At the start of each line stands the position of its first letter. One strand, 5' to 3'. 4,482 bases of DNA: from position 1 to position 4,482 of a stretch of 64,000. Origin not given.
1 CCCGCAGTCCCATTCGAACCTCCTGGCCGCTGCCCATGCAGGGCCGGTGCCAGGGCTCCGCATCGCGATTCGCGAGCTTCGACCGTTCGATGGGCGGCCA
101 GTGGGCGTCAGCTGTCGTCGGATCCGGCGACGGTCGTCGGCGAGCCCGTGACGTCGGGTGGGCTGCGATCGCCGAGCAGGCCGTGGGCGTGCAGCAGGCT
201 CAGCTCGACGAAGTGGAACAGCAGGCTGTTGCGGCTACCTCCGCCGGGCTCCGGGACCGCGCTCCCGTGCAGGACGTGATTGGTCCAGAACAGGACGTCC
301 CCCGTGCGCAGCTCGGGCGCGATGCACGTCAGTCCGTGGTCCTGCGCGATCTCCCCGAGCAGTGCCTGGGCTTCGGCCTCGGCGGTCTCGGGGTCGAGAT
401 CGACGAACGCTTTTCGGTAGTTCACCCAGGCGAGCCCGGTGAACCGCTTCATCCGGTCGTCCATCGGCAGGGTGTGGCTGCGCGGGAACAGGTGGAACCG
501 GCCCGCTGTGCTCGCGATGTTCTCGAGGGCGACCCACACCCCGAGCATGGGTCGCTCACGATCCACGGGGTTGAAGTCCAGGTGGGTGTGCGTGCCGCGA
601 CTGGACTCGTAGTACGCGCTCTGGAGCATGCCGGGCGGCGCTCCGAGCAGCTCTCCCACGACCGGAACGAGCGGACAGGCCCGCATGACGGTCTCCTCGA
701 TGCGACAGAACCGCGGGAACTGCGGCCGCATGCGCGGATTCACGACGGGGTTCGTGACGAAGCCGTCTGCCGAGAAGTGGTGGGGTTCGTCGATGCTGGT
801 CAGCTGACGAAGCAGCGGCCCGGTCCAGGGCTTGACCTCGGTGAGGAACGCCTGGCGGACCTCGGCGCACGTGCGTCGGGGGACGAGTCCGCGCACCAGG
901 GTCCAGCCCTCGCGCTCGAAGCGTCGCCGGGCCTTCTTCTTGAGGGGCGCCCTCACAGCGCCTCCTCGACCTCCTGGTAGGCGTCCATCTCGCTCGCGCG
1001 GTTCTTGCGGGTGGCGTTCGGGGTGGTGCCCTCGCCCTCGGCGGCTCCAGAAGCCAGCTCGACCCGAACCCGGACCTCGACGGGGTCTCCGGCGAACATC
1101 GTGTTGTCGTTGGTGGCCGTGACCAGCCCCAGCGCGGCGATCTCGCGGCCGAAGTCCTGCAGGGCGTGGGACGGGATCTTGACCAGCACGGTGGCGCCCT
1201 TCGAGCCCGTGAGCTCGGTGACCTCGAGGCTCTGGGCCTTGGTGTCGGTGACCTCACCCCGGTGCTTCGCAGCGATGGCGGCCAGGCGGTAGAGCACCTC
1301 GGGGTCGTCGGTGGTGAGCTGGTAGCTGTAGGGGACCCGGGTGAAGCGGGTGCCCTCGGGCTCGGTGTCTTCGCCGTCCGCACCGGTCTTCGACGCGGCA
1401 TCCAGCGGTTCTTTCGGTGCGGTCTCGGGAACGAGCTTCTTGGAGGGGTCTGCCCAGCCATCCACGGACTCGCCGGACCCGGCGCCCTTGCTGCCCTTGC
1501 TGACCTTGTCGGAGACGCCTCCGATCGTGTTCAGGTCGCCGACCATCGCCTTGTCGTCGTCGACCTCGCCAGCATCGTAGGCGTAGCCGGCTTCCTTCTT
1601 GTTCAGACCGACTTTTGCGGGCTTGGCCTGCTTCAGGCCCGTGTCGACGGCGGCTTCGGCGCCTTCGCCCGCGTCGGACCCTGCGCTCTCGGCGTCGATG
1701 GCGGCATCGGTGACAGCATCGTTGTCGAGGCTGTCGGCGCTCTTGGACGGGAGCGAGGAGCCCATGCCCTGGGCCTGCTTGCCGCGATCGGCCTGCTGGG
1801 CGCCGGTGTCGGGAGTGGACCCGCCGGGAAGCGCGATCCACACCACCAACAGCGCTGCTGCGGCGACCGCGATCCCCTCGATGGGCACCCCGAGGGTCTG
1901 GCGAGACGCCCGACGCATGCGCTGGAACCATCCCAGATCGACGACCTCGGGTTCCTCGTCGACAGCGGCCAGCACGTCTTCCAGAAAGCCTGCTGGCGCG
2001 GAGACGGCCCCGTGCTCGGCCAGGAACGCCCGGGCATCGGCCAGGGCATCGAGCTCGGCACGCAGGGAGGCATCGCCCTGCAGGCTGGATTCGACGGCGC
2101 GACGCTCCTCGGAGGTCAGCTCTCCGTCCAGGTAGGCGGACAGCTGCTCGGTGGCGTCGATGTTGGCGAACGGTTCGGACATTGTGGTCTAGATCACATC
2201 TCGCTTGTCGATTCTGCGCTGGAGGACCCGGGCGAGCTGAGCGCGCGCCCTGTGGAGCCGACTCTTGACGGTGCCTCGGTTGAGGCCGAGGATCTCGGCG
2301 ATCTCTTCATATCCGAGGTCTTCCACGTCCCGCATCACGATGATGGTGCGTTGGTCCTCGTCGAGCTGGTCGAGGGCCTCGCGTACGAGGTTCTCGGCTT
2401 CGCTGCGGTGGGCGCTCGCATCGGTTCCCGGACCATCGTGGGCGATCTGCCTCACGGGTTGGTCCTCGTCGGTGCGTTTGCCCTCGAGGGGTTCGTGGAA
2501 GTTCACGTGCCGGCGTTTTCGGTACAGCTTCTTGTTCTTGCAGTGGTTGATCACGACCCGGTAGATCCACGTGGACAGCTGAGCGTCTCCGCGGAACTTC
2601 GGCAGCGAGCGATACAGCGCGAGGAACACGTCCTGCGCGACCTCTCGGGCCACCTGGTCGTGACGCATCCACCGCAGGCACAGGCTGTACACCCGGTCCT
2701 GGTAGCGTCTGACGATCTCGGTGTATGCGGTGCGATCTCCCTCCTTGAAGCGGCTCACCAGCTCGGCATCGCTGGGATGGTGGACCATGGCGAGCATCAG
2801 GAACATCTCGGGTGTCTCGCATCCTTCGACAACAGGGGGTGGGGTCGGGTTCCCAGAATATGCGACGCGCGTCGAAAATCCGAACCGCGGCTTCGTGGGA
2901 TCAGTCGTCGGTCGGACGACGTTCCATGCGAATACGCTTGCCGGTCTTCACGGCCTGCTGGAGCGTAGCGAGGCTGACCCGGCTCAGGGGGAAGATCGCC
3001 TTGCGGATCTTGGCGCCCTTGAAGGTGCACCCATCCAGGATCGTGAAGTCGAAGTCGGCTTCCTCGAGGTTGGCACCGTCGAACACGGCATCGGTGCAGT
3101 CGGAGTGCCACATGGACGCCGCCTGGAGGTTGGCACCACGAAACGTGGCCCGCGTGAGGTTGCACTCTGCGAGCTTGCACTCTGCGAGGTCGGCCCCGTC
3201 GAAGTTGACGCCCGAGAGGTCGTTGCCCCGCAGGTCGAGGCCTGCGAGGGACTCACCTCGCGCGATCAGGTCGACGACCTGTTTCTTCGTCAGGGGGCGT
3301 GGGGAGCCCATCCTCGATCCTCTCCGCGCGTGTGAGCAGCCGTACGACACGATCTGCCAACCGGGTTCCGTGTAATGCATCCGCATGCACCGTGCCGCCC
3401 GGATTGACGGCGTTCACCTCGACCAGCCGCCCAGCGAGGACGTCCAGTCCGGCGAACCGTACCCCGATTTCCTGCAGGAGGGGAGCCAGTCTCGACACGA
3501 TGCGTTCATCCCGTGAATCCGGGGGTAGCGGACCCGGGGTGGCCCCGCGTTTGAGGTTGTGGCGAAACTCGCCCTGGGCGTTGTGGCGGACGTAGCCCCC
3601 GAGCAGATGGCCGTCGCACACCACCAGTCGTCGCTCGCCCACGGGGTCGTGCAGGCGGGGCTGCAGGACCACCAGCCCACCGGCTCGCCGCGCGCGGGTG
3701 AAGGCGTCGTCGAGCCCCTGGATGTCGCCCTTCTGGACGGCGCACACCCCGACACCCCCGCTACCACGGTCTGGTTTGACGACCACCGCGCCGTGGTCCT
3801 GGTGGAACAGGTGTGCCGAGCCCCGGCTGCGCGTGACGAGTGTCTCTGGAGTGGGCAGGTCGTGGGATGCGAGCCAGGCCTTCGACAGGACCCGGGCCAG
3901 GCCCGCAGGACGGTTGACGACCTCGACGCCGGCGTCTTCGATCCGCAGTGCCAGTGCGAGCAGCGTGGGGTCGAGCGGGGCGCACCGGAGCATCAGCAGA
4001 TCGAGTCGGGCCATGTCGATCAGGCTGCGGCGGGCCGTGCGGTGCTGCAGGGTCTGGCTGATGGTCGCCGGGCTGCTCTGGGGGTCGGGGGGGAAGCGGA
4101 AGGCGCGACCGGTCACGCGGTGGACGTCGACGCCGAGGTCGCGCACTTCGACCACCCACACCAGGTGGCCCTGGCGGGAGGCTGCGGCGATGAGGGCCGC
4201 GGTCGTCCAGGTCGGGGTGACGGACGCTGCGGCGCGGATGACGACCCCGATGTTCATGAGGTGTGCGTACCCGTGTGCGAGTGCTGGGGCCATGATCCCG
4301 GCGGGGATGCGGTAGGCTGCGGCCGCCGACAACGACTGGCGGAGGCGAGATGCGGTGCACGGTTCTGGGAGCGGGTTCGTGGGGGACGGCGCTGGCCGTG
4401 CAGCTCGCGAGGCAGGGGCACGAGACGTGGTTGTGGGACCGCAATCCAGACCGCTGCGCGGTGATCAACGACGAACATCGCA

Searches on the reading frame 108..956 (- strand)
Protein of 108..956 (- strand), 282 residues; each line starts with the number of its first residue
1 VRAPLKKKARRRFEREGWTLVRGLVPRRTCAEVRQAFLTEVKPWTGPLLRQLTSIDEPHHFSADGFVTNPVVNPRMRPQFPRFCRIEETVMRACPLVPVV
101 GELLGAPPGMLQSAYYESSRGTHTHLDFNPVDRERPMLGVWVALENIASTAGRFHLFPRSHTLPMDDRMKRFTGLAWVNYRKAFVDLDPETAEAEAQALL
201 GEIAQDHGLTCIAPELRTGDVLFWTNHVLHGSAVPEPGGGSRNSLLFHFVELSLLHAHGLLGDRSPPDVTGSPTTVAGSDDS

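Call 60: search_protein_families(library=pfam, proteins=[window:108-956:-], max_evalue=0.001)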
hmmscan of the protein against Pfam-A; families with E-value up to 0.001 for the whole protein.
window:108-956:- (282 aa): 1 family
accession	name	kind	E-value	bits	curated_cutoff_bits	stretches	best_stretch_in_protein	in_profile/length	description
PF05721.19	PhyH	-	1.4e-08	35.7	22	1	13-233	1-203/213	Phytanoyl-CoA dioxygenase (PhyH)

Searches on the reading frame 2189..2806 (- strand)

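Call 60: search_protein_families(library=pfam, proteins=[window:2189-2806:-], max_evalue=0.001)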
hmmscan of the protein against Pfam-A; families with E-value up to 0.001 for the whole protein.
window:2189-2806:- (205 aa): 5 families
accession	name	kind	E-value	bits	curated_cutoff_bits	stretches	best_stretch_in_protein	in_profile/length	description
PF08281.18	Sigma70_r4_2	-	3e-21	75.3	25.7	1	140-191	3-54/54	Sigma-70, region 4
PF04545.22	Sigma70_r4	-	1.7e-15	56.7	24.1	1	144-191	1-48/50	Sigma-70, region 4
PF04542.20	Sigma70_r2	-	1.7e-13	50.6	24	1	31-98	1-70/71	Sigma-70 region 2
PF07638.17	Sigma70_ECF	-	5.5e-08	33.4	21.1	1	14-195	5-183/185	ECF sigma factor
PF12645.13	HTH_16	-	5.7e-06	26.8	22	1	15-71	2-64/65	Helix-turn-helix domain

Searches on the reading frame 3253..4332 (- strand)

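Call 60: search_protein_families(library=pfam, proteins=[window:3253-4332:-], max_evalue=0.001)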
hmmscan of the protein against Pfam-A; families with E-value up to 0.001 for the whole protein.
window:3253-4332:- (359 aa): 3 families
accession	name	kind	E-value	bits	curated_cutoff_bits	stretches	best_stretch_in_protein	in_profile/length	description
PF02955.21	GSH-S_ATP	-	8.2e-26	90.9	23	1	161-317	12-170/175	Prokaryotic glutathione synthetase, ATP-grasp domain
PF02951.20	GSH-S_N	-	5.7e-08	33.3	21.3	1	26-145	1-118/119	Prokaryotic glutathione synthetase, N-terminal domain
PF08443.16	RimK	-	3.5e-07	30.5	21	1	148-312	5-168/188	RimK-like ATP-grasp domain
